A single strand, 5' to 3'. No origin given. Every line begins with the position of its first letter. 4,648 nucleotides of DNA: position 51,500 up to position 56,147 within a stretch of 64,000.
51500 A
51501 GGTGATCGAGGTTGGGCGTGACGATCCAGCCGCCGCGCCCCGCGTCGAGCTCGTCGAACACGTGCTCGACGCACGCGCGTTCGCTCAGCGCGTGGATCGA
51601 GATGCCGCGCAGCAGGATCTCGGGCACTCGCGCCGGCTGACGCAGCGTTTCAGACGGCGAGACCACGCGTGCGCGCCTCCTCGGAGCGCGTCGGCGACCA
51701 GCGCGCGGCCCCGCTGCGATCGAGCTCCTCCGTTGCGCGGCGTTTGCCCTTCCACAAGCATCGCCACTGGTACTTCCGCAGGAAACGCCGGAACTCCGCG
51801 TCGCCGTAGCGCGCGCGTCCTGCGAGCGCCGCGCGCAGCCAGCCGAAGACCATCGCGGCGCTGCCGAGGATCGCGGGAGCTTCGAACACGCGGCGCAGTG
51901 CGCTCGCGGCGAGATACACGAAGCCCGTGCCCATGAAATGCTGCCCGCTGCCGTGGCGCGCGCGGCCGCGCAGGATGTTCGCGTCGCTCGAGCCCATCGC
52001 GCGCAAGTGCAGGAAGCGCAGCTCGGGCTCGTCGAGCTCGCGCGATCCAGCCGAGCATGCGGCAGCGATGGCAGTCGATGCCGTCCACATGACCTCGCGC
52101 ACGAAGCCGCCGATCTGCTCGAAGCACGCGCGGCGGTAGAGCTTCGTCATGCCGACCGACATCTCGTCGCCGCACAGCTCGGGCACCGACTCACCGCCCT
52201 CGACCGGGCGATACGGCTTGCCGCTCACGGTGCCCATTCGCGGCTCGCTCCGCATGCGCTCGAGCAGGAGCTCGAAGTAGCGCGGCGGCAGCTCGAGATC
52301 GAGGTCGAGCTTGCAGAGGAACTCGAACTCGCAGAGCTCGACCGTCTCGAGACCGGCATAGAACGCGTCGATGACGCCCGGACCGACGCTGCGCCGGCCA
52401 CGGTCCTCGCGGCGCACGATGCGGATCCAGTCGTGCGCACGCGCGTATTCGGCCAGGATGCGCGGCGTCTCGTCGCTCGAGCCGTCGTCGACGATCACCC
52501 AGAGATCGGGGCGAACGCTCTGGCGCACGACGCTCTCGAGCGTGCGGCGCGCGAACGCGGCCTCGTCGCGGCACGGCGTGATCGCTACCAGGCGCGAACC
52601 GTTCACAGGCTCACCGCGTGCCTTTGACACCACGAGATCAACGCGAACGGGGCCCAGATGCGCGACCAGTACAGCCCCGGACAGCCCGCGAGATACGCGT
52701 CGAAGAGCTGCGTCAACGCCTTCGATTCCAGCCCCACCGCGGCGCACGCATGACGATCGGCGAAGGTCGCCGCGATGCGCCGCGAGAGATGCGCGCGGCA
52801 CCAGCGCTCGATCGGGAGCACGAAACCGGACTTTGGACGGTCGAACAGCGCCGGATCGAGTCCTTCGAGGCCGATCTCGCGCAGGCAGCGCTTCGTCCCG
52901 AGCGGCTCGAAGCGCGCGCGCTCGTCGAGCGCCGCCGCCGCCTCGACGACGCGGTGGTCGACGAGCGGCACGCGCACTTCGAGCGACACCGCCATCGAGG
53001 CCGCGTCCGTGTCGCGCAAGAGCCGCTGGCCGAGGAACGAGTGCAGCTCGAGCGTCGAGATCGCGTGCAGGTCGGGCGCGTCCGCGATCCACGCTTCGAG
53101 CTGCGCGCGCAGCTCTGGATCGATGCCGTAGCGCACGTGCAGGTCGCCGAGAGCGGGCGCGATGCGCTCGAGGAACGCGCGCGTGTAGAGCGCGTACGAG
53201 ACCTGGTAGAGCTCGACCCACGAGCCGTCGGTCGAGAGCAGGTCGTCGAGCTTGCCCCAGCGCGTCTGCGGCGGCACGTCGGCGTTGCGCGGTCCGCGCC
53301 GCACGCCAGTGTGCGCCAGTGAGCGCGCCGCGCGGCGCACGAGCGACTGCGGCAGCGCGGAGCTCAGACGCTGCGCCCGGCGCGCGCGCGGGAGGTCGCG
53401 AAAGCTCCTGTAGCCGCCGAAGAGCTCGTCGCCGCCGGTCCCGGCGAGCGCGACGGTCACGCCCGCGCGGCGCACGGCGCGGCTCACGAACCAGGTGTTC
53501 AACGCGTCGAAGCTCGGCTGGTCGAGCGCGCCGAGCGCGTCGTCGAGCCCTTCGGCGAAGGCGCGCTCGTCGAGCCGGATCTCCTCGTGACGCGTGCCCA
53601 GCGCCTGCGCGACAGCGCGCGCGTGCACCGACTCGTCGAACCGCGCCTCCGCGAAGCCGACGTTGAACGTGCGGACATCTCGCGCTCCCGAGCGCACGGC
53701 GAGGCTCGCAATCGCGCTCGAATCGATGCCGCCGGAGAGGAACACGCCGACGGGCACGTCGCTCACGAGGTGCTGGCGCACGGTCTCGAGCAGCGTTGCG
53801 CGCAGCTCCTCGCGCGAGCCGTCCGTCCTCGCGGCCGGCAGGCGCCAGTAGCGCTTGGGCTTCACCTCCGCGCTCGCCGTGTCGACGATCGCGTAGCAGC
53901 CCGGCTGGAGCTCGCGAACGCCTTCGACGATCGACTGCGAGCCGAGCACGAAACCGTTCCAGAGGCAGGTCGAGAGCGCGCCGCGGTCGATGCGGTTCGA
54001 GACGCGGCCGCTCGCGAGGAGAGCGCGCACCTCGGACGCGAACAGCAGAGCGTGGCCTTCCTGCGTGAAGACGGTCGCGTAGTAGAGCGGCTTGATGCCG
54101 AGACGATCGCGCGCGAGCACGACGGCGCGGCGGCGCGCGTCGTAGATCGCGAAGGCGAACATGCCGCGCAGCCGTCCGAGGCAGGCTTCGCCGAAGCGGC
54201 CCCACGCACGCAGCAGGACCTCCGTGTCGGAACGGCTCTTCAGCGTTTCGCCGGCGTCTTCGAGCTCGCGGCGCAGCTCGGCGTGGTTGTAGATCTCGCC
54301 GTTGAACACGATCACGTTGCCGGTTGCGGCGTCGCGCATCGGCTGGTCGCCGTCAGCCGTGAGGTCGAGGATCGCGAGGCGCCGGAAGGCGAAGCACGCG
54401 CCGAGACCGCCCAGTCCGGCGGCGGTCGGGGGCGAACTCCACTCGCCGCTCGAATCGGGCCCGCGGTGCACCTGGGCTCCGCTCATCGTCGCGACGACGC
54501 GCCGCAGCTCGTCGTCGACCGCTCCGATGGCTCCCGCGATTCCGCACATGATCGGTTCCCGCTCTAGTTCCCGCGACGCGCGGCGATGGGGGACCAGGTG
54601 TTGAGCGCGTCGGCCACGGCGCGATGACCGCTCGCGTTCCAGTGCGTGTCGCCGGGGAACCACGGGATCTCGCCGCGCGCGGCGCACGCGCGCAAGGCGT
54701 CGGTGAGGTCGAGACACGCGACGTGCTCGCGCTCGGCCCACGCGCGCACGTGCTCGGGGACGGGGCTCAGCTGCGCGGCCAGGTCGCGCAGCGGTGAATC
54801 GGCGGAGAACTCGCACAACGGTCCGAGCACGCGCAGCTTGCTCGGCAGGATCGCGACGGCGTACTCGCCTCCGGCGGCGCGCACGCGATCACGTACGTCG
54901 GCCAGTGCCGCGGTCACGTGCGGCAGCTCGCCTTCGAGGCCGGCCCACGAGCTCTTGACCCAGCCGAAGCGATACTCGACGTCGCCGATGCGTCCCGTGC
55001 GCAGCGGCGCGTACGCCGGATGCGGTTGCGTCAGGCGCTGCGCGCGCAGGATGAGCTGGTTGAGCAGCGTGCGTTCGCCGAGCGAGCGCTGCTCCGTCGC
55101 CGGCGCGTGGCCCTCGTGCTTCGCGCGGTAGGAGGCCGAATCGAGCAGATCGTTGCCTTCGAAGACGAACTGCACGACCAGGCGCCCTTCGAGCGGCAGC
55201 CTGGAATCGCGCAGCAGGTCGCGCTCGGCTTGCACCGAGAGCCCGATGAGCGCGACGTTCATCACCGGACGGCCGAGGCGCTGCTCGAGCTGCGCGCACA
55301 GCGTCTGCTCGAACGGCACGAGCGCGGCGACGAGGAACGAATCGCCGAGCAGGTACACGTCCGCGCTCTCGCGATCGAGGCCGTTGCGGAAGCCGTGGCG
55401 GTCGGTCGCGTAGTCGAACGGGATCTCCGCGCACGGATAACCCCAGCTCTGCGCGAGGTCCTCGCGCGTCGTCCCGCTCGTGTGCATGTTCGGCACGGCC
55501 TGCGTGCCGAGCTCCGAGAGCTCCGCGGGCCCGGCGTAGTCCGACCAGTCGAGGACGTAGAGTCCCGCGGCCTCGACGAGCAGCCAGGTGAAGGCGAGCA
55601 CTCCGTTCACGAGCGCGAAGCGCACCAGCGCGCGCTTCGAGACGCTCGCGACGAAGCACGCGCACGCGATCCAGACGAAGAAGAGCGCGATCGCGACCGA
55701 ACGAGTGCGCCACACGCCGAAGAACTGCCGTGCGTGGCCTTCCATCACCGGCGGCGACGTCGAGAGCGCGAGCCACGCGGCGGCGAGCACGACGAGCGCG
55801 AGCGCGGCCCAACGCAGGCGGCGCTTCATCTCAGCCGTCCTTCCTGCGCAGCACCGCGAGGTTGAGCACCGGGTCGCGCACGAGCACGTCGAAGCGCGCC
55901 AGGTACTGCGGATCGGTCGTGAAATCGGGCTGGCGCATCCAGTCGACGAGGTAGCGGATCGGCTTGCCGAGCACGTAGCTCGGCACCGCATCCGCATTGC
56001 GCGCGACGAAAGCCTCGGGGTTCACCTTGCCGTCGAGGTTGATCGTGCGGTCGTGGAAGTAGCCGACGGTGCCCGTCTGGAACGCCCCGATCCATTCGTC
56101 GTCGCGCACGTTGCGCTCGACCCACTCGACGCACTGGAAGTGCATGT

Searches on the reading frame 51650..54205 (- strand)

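Call 46: search_protein_families(library=pfam, proteins=[window:51650-54205:-], max_evalue=0.00001)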
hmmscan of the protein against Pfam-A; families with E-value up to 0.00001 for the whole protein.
window:51650-54205:- (851 aa): 1 family
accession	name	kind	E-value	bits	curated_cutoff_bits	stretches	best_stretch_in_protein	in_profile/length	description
PF00535.33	Glycos_transf_2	-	1.5e-13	51.5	23.3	1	542-681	3-132/168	Glycosyl transferase family 2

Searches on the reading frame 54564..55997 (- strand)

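Call 46: search_protein_families(library=pfam, proteins=[window:54564-55997:-], max_evalue=0.00001)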
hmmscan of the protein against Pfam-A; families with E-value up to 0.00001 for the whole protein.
window:54564-55997:- (477 aa): 2 families
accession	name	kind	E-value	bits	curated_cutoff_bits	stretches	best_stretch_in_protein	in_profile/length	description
PF16822.11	ALGX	-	1.6e-10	41.6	26.5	1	356-465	23-126/268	SGNH hydrolase-like domain, acetyltransferase AlgX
PF13472.12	Lipase_GDSL_2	-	5.4e-08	34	32.9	1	217-460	2-178/178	GDSL-like Lipase/Acylhydrolase family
